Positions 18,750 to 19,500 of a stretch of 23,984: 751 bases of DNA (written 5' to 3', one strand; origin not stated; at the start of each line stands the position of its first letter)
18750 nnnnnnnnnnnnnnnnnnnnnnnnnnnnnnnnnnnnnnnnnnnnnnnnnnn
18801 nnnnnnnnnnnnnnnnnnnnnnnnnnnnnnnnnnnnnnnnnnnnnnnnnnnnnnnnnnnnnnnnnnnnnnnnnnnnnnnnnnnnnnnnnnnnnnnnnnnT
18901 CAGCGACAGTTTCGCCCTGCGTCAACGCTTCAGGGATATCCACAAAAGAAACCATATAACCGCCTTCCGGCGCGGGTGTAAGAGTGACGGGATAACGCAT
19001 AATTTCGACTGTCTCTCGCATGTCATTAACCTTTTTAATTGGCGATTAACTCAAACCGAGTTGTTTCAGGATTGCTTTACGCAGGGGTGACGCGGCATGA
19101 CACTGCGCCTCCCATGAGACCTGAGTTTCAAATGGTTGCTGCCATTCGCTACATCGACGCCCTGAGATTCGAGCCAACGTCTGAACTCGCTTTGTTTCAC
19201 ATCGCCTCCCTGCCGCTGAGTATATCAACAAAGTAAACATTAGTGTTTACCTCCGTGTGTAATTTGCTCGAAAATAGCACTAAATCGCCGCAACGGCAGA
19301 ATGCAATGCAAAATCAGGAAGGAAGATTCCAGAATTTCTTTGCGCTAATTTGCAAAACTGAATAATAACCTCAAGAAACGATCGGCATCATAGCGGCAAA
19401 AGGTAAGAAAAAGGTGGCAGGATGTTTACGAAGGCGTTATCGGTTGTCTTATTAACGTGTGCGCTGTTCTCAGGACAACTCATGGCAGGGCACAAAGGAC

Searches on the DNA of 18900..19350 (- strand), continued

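Call 24: get_annotated_region(hit=H46, flank=1500)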
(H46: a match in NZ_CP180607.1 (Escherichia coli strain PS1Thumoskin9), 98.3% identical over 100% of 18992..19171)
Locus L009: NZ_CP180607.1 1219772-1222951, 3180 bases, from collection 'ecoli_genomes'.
description: Escherichia coli strain PS1Thumoskin9 chromosome, complete genome
organism: Escherichia coli strain PS1Thumoskin9 (NCBI taxid 562)
replicon: chromosome; assembly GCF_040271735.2
host: Homo sapiens; source: not applicable; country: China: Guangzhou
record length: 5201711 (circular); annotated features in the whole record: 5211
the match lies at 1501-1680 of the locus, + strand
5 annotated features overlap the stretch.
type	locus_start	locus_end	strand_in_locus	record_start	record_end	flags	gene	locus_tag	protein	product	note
CDS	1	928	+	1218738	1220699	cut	rlhA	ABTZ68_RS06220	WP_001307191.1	23S rRNA 5-hydroxycytidine C2501 synthase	-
CDS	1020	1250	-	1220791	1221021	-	yncJ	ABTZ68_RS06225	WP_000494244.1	YncJ family protein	-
CDS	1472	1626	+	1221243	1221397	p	-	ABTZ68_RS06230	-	mRNA interferase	frameshifted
CDS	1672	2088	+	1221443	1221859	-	hicB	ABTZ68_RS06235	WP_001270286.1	type II toxin-antitoxin system antitoxin HicB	-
CDS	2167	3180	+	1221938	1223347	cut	ydcR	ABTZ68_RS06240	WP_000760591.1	PLP-dependent aminotransferase family protein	-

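Call 25: get_annotated_region(hit=H47, flank=1500)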
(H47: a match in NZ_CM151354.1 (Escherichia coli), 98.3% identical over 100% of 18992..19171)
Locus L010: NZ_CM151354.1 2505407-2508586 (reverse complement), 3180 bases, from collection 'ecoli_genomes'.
description: Escherichia coli isolate 38M23CPO005 chromosome, whole genome shotgun sequence
organism: Escherichia coli (NCBI taxid 562)
replicon: chromosome; assembly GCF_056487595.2
host: Homo sapiens; source: stool/rectal swab; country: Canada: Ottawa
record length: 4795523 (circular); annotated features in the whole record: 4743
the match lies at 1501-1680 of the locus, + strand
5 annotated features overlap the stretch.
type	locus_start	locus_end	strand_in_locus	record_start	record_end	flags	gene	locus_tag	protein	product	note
CDS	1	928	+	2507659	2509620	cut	rlhA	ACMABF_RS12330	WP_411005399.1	23S rRNA 5-hydroxycytidine C2501 synthase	-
CDS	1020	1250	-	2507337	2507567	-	yncJ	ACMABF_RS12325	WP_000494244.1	YncJ family protein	-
CDS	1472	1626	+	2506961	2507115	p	-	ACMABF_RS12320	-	mRNA interferase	frameshifted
CDS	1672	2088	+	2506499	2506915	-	hicB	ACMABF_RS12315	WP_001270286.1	type II toxin-antitoxin system antitoxin HicB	-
CDS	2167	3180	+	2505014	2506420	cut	ydcR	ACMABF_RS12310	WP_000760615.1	aminotransferase-like domain-containing protein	-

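Call 26: get_annotated_region(hit=H48, flank=1500)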
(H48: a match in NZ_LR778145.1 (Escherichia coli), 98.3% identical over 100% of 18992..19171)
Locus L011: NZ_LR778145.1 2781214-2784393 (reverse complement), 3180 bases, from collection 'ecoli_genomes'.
description: Escherichia coli isolate SC423 chromosome 1
organism: Escherichia coli (NCBI taxid 562)
replicon: chromosome; assembly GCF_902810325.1
host: -; source: sediment; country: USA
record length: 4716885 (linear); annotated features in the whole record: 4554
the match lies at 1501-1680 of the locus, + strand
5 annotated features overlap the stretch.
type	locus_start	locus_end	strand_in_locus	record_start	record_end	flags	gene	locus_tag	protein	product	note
CDS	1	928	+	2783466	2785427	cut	rlhA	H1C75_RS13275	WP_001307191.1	23S rRNA 5-hydroxycytidine C2501 synthase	-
CDS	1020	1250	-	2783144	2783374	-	yncJ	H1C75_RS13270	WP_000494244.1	YncJ family protein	-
CDS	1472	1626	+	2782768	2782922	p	-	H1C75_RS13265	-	mRNA interferase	frameshifted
CDS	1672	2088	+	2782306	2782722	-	hicB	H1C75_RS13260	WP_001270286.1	type II toxin-antitoxin system antitoxin HicB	-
CDS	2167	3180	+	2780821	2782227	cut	ydcR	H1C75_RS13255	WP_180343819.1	PLP-dependent aminotransferase family protein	-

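Call 27: get_annotated_region(hit=H51, flank=1500)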
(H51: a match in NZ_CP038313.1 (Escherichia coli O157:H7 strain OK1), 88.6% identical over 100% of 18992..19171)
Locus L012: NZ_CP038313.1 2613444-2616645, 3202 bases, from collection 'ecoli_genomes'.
description: Escherichia coli O157:H7 strain OK1 chromosome, complete genome
organism: Escherichia coli O157:H7 strain OK1 (NCBI taxid 83334)
replicon: chromosome; assembly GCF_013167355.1
host: Homo sapiens; source: missing; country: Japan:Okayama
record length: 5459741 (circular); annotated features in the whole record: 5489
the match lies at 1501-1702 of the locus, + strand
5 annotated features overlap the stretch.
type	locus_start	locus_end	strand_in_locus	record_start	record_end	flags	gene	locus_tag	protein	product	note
CDS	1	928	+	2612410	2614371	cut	rlhA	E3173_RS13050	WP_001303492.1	23S rRNA 5-hydroxycytidine C2501 synthase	-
CDS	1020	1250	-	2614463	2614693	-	yncJ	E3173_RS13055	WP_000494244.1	YncJ family protein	-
CDS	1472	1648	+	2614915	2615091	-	hicA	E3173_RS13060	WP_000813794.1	type II toxin-antitoxin system mRNA interferase toxin HicA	-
CDS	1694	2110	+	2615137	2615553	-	hicB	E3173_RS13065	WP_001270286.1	type II toxin-antitoxin system antitoxin HicB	-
CDS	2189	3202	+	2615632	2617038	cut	ydcR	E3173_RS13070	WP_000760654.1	PLP-dependent aminotransferase family protein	-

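Call 28: get_annotated_region(hit=H60, flank=1500)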
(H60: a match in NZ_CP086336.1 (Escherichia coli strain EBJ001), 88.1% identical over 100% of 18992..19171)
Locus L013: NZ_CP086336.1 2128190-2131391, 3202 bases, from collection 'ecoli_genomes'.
description: Escherichia coli strain EBJ001 chromosome, complete genome
organism: Escherichia coli strain EBJ001 (NCBI taxid 562)
replicon: chromosome; assembly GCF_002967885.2
host: Homo sapiens; source: urine; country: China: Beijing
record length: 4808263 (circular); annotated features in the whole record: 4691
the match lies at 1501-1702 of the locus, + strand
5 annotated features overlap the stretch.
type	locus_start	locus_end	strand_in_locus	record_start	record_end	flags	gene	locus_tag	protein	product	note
CDS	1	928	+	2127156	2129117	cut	rlhA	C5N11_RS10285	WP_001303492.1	23S rRNA 5-hydroxycytidine C2501 synthase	-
CDS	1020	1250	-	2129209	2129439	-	yncJ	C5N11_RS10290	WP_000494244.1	YncJ family protein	-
CDS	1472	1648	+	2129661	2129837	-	hicA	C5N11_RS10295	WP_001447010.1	type II toxin-antitoxin system mRNA interferase toxin HicA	-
CDS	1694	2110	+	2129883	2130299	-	hicB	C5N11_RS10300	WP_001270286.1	type II toxin-antitoxin system antitoxin HicB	-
CDS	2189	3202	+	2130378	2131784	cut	ydcR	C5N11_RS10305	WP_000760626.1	PLP-dependent aminotransferase family protein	-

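Call 29: get_annotated_region(hit=H66, flank=1500)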
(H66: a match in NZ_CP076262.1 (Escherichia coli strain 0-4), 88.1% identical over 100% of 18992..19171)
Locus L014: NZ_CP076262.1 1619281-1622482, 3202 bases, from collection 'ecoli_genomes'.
description: Escherichia coli strain 0-4 chromosome, complete genome
organism: Escherichia coli strain 0-4 (NCBI taxid 562)
replicon: chromosome; assembly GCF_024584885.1
host: Homo sapiens; source: adult; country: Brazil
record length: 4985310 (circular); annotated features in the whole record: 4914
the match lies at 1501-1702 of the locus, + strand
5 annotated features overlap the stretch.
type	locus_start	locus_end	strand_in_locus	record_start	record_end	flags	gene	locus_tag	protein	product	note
CDS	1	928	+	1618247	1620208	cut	rlhA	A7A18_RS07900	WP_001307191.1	23S rRNA 5-hydroxycytidine C2501 synthase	-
CDS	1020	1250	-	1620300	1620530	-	yncJ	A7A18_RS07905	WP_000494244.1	YncJ family protein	-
CDS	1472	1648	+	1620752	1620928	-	hicA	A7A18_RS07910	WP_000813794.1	type II toxin-antitoxin system mRNA interferase toxin HicA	-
CDS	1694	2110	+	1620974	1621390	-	hicB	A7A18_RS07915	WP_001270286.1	type II toxin-antitoxin system antitoxin HicB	-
CDS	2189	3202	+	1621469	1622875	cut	ydcR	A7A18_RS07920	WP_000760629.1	aminotransferase-like domain-containing protein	-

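Call 30: get_annotated_region(hit=H75, flank=1500)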
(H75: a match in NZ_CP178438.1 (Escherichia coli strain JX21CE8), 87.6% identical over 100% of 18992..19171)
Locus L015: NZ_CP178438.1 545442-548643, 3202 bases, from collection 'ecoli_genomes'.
description: Escherichia coli strain JX21CE8 chromosome, complete genome
organism: Escherichia coli strain JX21CE8 (NCBI taxid 562)
replicon: chromosome; assembly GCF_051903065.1
host: chicken; source: -; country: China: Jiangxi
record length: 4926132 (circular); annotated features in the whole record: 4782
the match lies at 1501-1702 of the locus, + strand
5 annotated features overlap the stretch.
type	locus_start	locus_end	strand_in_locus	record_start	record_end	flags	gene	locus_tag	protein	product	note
CDS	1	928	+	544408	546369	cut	rlhA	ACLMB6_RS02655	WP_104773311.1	23S rRNA 5-hydroxycytidine C2501 synthase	-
CDS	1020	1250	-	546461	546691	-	yncJ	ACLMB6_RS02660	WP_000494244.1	YncJ family protein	-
CDS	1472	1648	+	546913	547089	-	hicA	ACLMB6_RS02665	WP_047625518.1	type II toxin-antitoxin system mRNA interferase toxin HicA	-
CDS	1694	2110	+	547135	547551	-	hicB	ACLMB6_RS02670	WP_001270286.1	type II toxin-antitoxin system antitoxin HicB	-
CDS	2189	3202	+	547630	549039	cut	ydcR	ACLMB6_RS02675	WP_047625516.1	PLP-dependent aminotransferase family protein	-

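Call 31: get_annotated_region(hit=H76, flank=1500)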
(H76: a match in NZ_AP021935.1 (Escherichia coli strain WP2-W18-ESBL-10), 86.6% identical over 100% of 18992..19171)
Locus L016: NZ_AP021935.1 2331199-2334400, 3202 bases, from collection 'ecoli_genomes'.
description: Escherichia coli strain WP2-W18-ESBL-10 chromosome, complete genome
organism: Escherichia coli strain WP2-W18-ESBL-10 (NCBI taxid 562)
replicon: chromosome; assembly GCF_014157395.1
host: -; source: -; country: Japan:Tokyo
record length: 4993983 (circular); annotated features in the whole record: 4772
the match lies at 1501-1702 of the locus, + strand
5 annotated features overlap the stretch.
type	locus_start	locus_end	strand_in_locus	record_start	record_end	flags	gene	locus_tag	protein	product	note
CDS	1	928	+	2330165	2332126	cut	rlhA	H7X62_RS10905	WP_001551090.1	23S rRNA 5-hydroxycytidine C2501 synthase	-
CDS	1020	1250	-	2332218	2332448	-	yncJ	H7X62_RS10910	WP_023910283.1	YncJ family protein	-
CDS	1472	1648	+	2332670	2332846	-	hicA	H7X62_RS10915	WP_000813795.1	type II toxin-antitoxin system mRNA interferase toxin HicA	-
CDS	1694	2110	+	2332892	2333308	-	hicB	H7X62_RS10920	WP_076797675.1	type II toxin-antitoxin system antitoxin HicB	-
CDS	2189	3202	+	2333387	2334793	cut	ydcR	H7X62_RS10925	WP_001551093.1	PLP-dependent aminotransferase family protein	-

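Call 32: get_annotated_region(hit=H77, flank=1500)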
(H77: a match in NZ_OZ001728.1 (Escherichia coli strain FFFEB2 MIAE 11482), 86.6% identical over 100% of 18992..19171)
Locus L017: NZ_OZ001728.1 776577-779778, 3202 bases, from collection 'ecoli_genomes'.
description: Escherichia coli strain FFFEB2 MIAE 11482 chromosome c1, complete sequence
organism: Escherichia coli strain FFFEB2 MIAE 11482 (NCBI taxid 562)
replicon: chromosome; assembly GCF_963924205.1
host: -; source: sewage; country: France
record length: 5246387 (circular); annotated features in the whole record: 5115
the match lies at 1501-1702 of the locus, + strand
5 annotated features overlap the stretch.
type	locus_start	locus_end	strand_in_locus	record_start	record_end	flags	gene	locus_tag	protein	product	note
CDS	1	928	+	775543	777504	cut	rlhA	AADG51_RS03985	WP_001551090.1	23S rRNA 5-hydroxycytidine C2501 synthase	-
CDS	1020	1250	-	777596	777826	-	yncJ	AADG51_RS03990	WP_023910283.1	YncJ family protein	-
CDS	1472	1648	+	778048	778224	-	hicA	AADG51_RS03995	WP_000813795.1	type II toxin-antitoxin system mRNA interferase toxin HicA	-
CDS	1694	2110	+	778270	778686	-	hicB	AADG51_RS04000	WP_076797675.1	type II toxin-antitoxin system antitoxin HicB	-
CDS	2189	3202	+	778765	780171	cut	ydcR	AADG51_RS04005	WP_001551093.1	PLP-dependent aminotransferase family protein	-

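Call 33: get_annotated_region(hit=H78, flank=1500)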
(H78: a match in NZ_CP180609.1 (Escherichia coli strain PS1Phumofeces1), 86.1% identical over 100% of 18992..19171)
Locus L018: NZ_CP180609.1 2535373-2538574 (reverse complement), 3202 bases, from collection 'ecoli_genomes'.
description: Escherichia coli strain PS1Phumofeces1 chromosome, complete genome
organism: Escherichia coli strain PS1Phumofeces1 (NCBI taxid 562)
replicon: chromosome; assembly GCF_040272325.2
host: Homo sapiens; source: not applicable; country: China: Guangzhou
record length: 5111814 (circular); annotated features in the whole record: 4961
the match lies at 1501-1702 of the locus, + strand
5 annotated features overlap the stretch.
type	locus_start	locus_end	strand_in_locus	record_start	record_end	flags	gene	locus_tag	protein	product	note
CDS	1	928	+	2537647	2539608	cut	rlhA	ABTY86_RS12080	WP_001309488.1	23S rRNA 5-hydroxycytidine C2501 synthase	-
CDS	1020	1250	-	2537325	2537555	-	yncJ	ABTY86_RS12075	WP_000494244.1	YncJ family protein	-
CDS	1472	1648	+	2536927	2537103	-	hicA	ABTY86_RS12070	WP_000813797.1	type II toxin-antitoxin system mRNA interferase toxin HicA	-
CDS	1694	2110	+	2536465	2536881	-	hicB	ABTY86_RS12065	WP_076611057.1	type II toxin-antitoxin system antitoxin HicB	-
CDS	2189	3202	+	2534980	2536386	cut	ydcR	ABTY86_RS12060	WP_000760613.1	PLP-dependent aminotransferase family protein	-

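Call 34: get_annotated_region(hit=H79, flank=1500)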
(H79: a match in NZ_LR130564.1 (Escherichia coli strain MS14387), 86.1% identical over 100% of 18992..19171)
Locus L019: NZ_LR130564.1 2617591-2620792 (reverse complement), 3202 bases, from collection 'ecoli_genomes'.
description: Escherichia coli strain MS14387 isolate MS14387 chromosome 1
organism: Escherichia coli strain MS14387 (NCBI taxid 562)
replicon: chromosome; assembly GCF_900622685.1
host: Homo sapiens; source: blood; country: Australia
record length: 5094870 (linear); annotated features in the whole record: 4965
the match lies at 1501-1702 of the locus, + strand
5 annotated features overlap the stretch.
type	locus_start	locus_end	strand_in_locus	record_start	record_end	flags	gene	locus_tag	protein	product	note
CDS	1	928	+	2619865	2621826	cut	rlhA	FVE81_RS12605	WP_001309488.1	23S rRNA 5-hydroxycytidine C2501 synthase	-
CDS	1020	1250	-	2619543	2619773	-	yncJ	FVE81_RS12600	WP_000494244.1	YncJ family protein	-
CDS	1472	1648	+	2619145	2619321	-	hicA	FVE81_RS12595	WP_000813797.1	type II toxin-antitoxin system mRNA interferase toxin HicA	-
CDS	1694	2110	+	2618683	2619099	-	hicB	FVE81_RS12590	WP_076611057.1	type II toxin-antitoxin system antitoxin HicB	-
CDS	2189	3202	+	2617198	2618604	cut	ydcR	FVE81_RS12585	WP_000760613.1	PLP-dependent aminotransferase family protein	-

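Call 35: get_annotated_region(hit=H80, flank=1500)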
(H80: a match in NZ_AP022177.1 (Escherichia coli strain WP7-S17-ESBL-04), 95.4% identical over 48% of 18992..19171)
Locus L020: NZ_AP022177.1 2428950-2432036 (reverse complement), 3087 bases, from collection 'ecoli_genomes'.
description: Escherichia coli strain WP7-S17-ESBL-04 chromosome, complete genome
organism: Escherichia coli strain WP7-S17-ESBL-04 (NCBI taxid 562)
replicon: chromosome; assembly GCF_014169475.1
host: -; source: -; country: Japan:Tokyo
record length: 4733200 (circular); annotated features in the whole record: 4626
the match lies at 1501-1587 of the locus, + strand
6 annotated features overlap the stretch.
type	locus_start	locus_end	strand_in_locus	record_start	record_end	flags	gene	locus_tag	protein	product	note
CDS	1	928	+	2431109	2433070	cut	rlhA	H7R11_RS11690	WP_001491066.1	23S rRNA 5-hydroxycytidine C2501 synthase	-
CDS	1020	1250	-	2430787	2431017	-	yncJ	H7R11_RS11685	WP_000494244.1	YncJ family protein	-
CDS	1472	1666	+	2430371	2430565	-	-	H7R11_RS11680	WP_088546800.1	type II toxin-antitoxin system HicA family toxin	-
CDS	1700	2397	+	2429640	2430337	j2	-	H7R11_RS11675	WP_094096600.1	IS1-like element IS1A family transposase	programmed frameshift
CDS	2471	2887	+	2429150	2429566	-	hicB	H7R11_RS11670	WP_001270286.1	type II toxin-antitoxin system antitoxin HicB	-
CDS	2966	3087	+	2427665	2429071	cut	ydcR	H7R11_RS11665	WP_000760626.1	PLP-dependent aminotransferase family protein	-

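Call 59: get_annotated_region(hit=H37, flank=1500)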
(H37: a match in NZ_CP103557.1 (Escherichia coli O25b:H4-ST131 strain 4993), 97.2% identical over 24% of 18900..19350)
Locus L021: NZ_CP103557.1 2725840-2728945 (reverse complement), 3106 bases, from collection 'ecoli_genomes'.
description: Escherichia coli O25b:H4-ST131 strain 4993 chromosome, complete genome
organism: Escherichia coli O25b:H4-ST131 strain 4993 (NCBI taxid 941322)
replicon: chromosome; assembly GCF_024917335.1
host: Homo sapiens; source: blood; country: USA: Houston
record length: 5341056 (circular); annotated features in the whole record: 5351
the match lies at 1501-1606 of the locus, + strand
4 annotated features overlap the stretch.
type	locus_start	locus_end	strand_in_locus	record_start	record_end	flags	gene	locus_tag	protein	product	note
CDS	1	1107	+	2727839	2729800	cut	rlhA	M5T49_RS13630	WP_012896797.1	23S rRNA 5-hydroxycytidine C2501 synthase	-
CDS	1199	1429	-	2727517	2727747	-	yncJ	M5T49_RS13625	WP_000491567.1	DUF2554 family protein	-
CDS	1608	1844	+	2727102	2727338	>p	hicB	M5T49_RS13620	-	type II toxin-antitoxin system antitoxin HicB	incomplete; partial in the middle of a contig; missing N-terminus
CDS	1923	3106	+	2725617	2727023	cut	ydcR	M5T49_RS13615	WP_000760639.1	aminotransferase-like domain-containing protein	-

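Call 66: search_dna_similar(query=window:19056-19108:-, collection=ecoli_genomes, mode=near, max_evalue=1e-8, max_rows=60, rows=spread)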
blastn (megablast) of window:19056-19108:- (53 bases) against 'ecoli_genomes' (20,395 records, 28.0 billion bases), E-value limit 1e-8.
Records with a match: 811; places in all: 811; records where one place covers at least 80% of the query: 811.
Genomes with a match: 811 of 5426; with a place that covers at least 80% of the query: 811. Places per genome that has any: lowest 1, median 1, highest 1. On chromosomes: 809 places; on plasmids: 2.
Best place of each record, by identity: >=99% 199; 95-99% 612.
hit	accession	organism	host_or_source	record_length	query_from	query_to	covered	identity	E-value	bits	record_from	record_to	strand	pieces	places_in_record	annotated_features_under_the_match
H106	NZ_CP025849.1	Escherichia coli strain 600468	Homo sapiens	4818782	1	53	100%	100.0%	1e-18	99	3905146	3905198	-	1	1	mRNA interferase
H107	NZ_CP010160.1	Escherichia coli strain H1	not applicable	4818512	1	53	100%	100.0%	1e-18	99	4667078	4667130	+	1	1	mRNA interferase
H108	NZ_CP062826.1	Escherichia coli strain Res13-Lact-PER12-33-A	Sus scrofa domesticus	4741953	1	53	100%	100.0%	1e-18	99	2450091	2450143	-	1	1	mRNA interferase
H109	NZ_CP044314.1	Escherichia coli strain RM9245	feces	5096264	1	53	100%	100.0%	1e-18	99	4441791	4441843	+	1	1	mRNA interferase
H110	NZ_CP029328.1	Escherichia coli strain A1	Short-beaked echidna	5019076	1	53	100%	100.0%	1e-18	99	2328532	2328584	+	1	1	mRNA interferase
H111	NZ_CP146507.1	Escherichia coli strain 10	Ground beef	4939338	1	53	100%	100.0%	1e-18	99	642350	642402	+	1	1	mRNA interferase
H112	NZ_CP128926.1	Escherichia coli strain TUM9812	missing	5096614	1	53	100%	100.0%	1e-18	99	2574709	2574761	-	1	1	mRNA interferase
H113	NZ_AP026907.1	Escherichia coli strain MY732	Canis lupus familiaris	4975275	1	53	100%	100.0%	1e-18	99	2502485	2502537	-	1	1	mRNA interferase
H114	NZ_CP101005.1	Escherichia coli strain ET82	sediment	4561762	1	53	100%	100.0%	1e-18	99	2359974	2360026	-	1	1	mRNA interferase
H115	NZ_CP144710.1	Escherichia coli strain B18271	seawater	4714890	1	53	100%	100.0%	1e-18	99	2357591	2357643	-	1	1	mRNA interferase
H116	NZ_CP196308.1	Escherichia coli strain ECE218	Homo sapiens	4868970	1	53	100%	100.0%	1e-18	99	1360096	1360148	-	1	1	mRNA interferase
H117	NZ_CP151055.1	Escherichia coli strain 20KM2228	Cat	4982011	1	53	100%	100.0%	1e-18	99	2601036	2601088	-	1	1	mRNA interferase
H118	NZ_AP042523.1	Escherichia coli strain OkiPb01685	bovine feces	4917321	1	53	100%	100.0%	1e-18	99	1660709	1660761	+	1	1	mRNA interferase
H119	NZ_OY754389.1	Escherichia coli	-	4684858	1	53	100%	100.0%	1e-18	99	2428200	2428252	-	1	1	mRNA interferase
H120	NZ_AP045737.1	Escherichia coli strain 118C_1_fosA3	Canis lupus familiaris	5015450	1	53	100%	100.0%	1e-18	99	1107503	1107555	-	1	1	mRNA interferase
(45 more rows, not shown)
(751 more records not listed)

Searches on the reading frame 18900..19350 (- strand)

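Call 43: search_protein_families(proteins=[L002:1651-1827:+], library=ncbifam, max_evalue=0.01)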
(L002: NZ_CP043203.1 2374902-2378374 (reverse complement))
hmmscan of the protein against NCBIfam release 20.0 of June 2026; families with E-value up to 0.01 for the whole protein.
L002:1651-1827:+ (58 aa): 0 families

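Call 45: profile_search(protein=L002:1651-1824:+)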
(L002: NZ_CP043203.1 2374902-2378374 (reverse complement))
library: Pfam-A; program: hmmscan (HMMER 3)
A. the first sequence (58 residues): domains with independent E <= 10: 1; with E <= 0.001: 1
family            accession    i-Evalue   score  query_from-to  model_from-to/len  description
HicA_toxin        PF07927.17    3.7e-07    30.6       5-57          3-58/58  HicA toxin of bacterial toxin-antitoxin,
